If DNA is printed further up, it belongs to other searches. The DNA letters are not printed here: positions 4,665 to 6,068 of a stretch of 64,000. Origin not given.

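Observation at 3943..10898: Eight-gene uncharacterised amino-compound / envelope-modification pathway with Arn-like logic but no glycosyltransferase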

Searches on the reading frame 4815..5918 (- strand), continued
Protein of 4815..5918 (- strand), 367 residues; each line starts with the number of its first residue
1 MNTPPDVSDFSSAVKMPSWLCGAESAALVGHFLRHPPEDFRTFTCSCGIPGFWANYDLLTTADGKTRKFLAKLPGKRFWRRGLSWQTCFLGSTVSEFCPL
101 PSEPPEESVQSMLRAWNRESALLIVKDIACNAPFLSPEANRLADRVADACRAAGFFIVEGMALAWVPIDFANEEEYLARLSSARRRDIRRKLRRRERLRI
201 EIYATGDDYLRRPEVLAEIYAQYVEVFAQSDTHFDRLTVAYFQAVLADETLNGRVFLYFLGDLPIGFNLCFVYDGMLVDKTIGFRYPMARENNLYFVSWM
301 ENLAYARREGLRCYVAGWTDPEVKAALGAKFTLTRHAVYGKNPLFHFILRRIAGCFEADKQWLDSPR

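Call 36: fold_search(model_id=the predicted structure, library=pdb)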
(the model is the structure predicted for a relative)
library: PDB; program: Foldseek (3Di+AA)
matches with E <= 10: 761; with E <= 0.001: 148
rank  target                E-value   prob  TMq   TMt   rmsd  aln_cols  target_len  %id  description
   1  9wqy                  7.1e-11  1.00  0.52  0.65   5.9       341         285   16  aminoacyl-tRNA-dependent peptide synthase, Sba18, complexed with streptothrisamine (released 2026-04-01)
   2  9wqw                  8.0e-11  1.00  0.51  0.63   6.2       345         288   16  aminoacyl-tRNA-dependent peptide synthase, Sbb17 (released 2026-04-01)
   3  9wqx                  1.6e-10  1.00  0.50  0.61   6.5       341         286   16  aminoacyl-tRNA-dependent peptide synthase, Sbb17, complexed with streptothrisamine (released 2026-04-01)
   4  1xf8                  2.5e-10  1.00  0.49  0.53   7.3       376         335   12  Crystal Structure of Weissella viridescens FemX (Y254F) Mutant (released 2005-05-31)
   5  5vrv_D                2.9e-10  1.00  0.52  0.60   6.0       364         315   14  2.05 Angstrom Resolution Crystal Structure of C-terminal Domain (DUF2156) of Putative Lysylphosphatidylglycerol Synthe (released 2017-05-24)
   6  4v36_B                4.4e-10  1.00  0.51  0.58   7.3       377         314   12  The structure of L-PGS from Bacillus licheniformis (released 2015-08-19)
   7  4v36_A                7.5e-10  1.00  0.51  0.56   7.5       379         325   11  The structure of L-PGS from Bacillus licheniformis (released 2015-08-19)
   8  6lv0_A                8.5e-10  1.00  0.54  0.61   5.4       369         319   10  Crystal structure of the soluble domain of the multiple peptide resistance factor (MprF) from Rhizobium tropici (released 2021-02-03)
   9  1ne9                  8.5e-10  1.00  0.46  0.49   7.8       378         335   12  Crystal Structure of Weissella viridescens FemX at 1.7 Ang Resolution (released 2004-02-10)
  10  1xe4                  1.1e-09  1.00  0.50  0.54   7.2       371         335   11  Crystal Structure of Weissella viridescens FemX (K36M) Mutant (released 2005-05-31)
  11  5vrv_F                1.3e-09  1.00  0.51  0.57   6.5       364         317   14  2.05 Angstrom Resolution Crystal Structure of C-terminal Domain (DUF2156) of Putative Lysylphosphatidylglycerol Synthe (released 2017-05-24)
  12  5vrv_B                1.5e-09  1.00  0.51  0.58   6.4       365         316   14  2.05 Angstrom Resolution Crystal Structure of C-terminal Domain (DUF2156) of Putative Lysylphosphatidylglycerol Synthe (released 2017-05-24)
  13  5vrv_A                1.6e-09  1.00  0.52  0.58   6.0       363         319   14  2.05 Angstrom Resolution Crystal Structure of C-terminal Domain (DUF2156) of Putative Lysylphosphatidylglycerol Synthe (released 2017-05-24)
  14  4ii9_A                1.6e-09  1.00  0.46  0.49   7.6       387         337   12  Crystal structure of Weissella viridescens FemXVv non-ribosomal amino acid transferase in complex with a peptidyl-RNA  (released 2013-07-03)
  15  5vrv_E                1.9e-09  1.00  0.49  0.55   7.0       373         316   13  2.05 Angstrom Resolution Crystal Structure of C-terminal Domain (DUF2156) of Putative Lysylphosphatidylglycerol Synthe (released 2017-05-24)
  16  5vrv_C                2.3e-09  1.00  0.52  0.59   6.1       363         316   14  2.05 Angstrom Resolution Crystal Structure of C-terminal Domain (DUF2156) of Putative Lysylphosphatidylglycerol Synthe (released 2017-05-24)
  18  4v34                  2.3e-09  1.00  0.49  0.55   7.6       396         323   11  The Structure of A-PGS from Pseudomonas aeruginosa (SeMet derivative) (released 2015-08-19)
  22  7duw_A                4.4e-09  1.00  0.52  0.26   6.9       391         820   12  Cryo-EM structure of the multiple peptide resistance factor (MprF) loaded with two lysyl-phosphatidylglycerol molecule (released 2021-04-21)
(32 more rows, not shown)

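Call 38: search_dna_similar(query=window:4815-5918:-, collection=plasmids, mode=protein, max_rows=15)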
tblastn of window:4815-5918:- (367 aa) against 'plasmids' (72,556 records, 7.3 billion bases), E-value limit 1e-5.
Records with a match: 47; places in all: 47; records where one place covers at least 80% of the query: 26.
Best place of each record, by identity: <60% 47.
By first word of the organism name: Rhizobium 16; Roseomonas 11; Agrobacterium 10; Bartonella 5; Xanthomonas 1; Azospirillum 1; Phyllobacterium 1; Aureimonas 1; Sinorhizobium 1.
By predicted mobility (MOB-suite, as given by PLSDB): non-mobilizable 28; conjugative 17; mobilizable 2.
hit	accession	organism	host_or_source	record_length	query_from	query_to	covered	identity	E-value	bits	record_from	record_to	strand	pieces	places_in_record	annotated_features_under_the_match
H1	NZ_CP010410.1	Xanthomonas sacchari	cell culture,rice seeds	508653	12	359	95%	49.7%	1e-73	255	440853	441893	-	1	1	GNAT family N-acetyltransferase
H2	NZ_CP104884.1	Bartonella sp. HY328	pure-culture,feces of bat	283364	24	359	92%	43.5%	1e-68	241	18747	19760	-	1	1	GNAT family N-acetyltransferase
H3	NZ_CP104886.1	Bartonella sp. HY329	pure-culture,feces of bat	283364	24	359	92%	43.5%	1e-68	241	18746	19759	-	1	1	GNAT family N-acetyltransferase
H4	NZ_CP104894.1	Bartonella sp. HY406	pure-culture,feces of bat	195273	24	359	92%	42.0%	3e-65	231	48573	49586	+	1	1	GNAT family N-acetyltransferase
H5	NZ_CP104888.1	Bartonella sp. HY761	pure-culture,feces of bat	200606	24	359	92%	41.7%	2e-64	229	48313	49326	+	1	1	peptidogalycan biosysnthesis protein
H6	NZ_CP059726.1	Bartonella sp. HY038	bat,pure culture,feces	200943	24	359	92%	41.4%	2e-65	231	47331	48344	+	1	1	peptidogalycan biosysnthesis protein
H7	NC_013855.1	Azospirillum sp. B510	-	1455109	21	350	90%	30.3%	1e-10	71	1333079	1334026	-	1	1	record has no annotation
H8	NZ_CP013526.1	Rhizobium phaseoli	Phaseolus vulgaris,Whole ...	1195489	46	360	86%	30.5%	5e-14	81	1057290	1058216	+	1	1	record has no annotation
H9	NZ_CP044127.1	Rhizobium sp. BG4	Prosopis cineraria,pure bacterial ...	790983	10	359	95%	27.3%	5e-11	72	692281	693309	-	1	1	GNAT family N-acetyltransferase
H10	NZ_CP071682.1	Rhizobium ruizarguesonis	lentil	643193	46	360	86%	30.3%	7e-16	87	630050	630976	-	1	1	GNAT family N-acetyltransferase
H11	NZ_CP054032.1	Rhizobium indicum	Pisum sativum l. (pea),Pure culture,Pea ...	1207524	48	359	85%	30.5%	1e-15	86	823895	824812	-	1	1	record has no annotation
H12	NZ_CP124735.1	Agrobacterium larrymoorei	-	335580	49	366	87%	29.9%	3e-12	76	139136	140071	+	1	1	GNAT family N-acetyltransferase | EamA family transporter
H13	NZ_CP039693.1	Agrobacterium larrymoorei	-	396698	44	366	88%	29.2%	3e-12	76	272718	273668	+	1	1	GNAT family N-acetyltransferase | EamA family transporter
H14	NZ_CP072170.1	Agrobacterium larrymoorei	Ficus benjamina,cell culture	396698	44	366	88%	29.2%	3e-12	76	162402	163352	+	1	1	GNAT family N-acetyltransferase | EamA family transporter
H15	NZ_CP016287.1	Rhizobium leguminosarum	Vavilovia formosa,cell culture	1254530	48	359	85%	30.1%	3e-15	85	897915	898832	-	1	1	record has no annotation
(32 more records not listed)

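Call 39: get_annotated_region(hit=H1, flank=12000)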
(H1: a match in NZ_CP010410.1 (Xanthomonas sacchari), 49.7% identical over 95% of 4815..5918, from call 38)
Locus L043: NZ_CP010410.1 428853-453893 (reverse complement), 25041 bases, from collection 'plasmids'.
description: Xanthomonas sacchari strain R1 plasmid unnamed, complete sequence
organism: Xanthomonas sacchari (NCBI taxid 56458)
taxonomy: Bacteria; Pseudomonadota; Gammaproteobacteria; Lysobacterales; Lysobacteraceae; Xanthomonas; Xanthomonas sacchari
host: -; source: cell culture,rice seeds; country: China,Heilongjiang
typing (MOB-suite, as given by PLSDB): non-mobilizable
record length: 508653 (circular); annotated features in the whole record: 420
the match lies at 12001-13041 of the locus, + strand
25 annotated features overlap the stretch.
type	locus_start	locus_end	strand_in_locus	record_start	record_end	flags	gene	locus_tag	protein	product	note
CDS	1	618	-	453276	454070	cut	-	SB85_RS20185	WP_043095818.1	helix-turn-helix transcriptional regulator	-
CDS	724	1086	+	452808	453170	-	-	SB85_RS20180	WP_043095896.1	nuclear transport factor 2 family protein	-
CDS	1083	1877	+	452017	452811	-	-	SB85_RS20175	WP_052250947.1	alpha/beta hydrolase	-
CDS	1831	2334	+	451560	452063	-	-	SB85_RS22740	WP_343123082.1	antibiotic biosynthesis monooxygenase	-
CDS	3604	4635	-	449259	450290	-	-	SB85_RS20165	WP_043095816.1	4Fe-4S dicluster domain-containing protein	-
CDS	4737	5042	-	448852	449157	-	-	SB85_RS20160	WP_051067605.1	hypothetical protein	-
CDS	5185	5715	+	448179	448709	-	-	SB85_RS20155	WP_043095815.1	group III truncated hemoglobin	-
CDS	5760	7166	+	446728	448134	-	hemN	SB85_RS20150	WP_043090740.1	oxygen-independent coproporphyrinogen III oxidase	GO:0006779 - porphyrin-containing compound biosynthetic process [Evidence IEA]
CDS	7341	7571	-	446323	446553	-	-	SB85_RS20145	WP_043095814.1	hypothetical protein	-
CDS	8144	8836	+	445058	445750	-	-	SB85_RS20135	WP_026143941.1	MtnX-like HAD-IB family phosphatase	-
CDS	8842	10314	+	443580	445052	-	-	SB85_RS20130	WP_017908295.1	aminotransferase class III-fold pyridoxal phosphate-dependent enzyme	-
CDS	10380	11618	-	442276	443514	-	-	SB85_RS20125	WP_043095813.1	beta-ketoacyl-[acyl-carrier-protein] synthase family protein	GO:0006633 - fatty acid biosynthetic process [Evidence IEA]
CDS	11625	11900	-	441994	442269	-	-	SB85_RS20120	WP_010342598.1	acyl carrier protein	GO:0006633 - fatty acid biosynthetic process [Evidence IEA]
CDS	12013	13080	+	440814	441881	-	-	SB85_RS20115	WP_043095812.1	GNAT family N-acetyltransferase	-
CDS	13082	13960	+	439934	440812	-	-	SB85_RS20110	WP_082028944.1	arginase family protein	-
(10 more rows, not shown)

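Call 40: get_annotated_region(hit=H2, flank=10000)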
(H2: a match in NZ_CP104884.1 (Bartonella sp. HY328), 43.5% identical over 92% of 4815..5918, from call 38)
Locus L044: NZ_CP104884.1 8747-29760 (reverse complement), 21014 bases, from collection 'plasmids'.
description: Bartonella sp. HY328 plasmid unnamed, complete sequence
organism: Bartonella sp. HY328 (NCBI taxid 2979320)
taxonomy: Bacteria; Pseudomonadota; Alphaproteobacteria; Hyphomicrobiales; Bartonellaceae; Bartonella; Bartonella sp. HY328
host: -; source: pure-culture,feces of bat; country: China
typing (MOB-suite, as given by PLSDB): non-mobilizable
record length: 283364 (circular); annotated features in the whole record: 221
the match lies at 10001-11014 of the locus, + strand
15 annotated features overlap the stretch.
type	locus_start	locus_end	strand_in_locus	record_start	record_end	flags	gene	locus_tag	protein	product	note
CDS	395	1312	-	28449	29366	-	-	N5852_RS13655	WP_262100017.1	SDR family oxidoreductase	-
CDS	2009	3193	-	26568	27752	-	-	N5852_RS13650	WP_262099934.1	aromatic amino acid transaminase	GO:0006520 - amino acid metabolic process [Evidence IEA]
CDS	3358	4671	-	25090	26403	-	-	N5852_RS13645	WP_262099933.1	MFS transporter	GO:0055085 - transmembrane transport [Evidence IEA]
CDS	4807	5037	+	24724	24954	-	-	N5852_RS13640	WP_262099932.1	hypothetical protein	-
CDS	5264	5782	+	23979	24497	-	-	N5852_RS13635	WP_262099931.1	hypothetical protein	-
CDS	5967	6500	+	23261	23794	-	-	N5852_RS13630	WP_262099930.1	hypothetical protein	-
CDS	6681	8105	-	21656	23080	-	cycA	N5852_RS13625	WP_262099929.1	D-serine/D-alanine/glycine transporter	GO:0006865 - amino acid transport [Evidence IEA]; GO:0055085 - transmembrane transport [Evidence IEA]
CDS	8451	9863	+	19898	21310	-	-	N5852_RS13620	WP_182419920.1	aminotransferase class III-fold pyridoxal phosphate-dependent enzyme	-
CDS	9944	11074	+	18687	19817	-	-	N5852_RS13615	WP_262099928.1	GNAT family N-acetyltransferase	-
CDS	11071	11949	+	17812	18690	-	-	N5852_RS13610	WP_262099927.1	hypothetical protein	-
CDS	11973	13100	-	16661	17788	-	-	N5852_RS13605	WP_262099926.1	hypothetical protein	-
CDS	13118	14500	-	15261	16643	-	-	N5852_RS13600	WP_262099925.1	MBOAT family O-acyltransferase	-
CDS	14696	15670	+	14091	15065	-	-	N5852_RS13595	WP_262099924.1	ABC transporter substrate-binding protein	-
CDS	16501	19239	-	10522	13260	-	-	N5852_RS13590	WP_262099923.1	DUF262 domain-containing protein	-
CDS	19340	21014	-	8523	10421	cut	-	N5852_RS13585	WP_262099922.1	DUF262 domain-containing protein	-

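Call 41: get_annotated_region(hit=H12, flank=8000)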
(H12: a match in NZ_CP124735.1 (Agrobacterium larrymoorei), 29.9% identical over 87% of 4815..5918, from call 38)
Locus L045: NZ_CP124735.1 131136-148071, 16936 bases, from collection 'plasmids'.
description: Agrobacterium larrymoorei strain CFBP5477 plasmid pAlCFBP5477, complete sequence
organism: Agrobacterium larrymoorei (NCBI taxid 160699)
taxonomy: Bacteria; Pseudomonadota; Alphaproteobacteria; Hyphomicrobiales; Rhizobiaceae; Agrobacterium; Agrobacterium larrymoorei
host: -; source: -; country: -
typing (MOB-suite, as given by PLSDB): non-mobilizable
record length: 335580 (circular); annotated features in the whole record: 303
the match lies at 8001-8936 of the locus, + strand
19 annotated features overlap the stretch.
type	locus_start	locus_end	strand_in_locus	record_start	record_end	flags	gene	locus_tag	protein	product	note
CDS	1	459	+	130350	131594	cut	-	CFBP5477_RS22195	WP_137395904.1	Zn-dependent hydrolase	-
CDS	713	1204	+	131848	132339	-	-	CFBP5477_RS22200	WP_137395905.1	Lrp/AsnC family transcriptional regulator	-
CDS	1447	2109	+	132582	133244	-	-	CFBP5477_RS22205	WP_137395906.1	response regulator transcription factor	GO:0000160 - phosphorelay signal transduction system [Evidence IEA]; GO:0006355 - regulation of DNA-templated ...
CDS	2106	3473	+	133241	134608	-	-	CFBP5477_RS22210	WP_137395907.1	ATP-binding protein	-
CDS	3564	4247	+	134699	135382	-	-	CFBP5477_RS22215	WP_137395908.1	MtnX-like HAD-IB family phosphatase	-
CDS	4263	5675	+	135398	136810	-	-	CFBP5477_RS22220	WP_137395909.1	aminotransferase class III-fold pyridoxal phosphate-dependent enzyme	-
CDS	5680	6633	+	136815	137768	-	-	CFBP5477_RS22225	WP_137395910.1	arginase family protein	-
CDS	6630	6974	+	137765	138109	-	-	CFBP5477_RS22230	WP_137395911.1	EamA family transporter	-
CDS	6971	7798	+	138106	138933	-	-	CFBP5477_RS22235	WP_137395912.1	alpha/beta fold hydrolase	-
CDS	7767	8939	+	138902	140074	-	-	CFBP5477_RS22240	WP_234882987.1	GNAT family N-acetyltransferase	-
CDS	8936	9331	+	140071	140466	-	-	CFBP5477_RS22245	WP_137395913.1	EamA family transporter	-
CDS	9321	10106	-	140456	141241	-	-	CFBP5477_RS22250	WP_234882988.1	MipA/OmpV family protein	-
CDS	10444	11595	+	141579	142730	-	-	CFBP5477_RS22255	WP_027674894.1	mandelate racemase family protein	-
CDS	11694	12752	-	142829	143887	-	-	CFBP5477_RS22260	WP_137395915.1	dienelactone hydrolase family protein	-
CDS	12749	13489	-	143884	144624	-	-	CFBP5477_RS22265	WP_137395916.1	FCD domain-containing protein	-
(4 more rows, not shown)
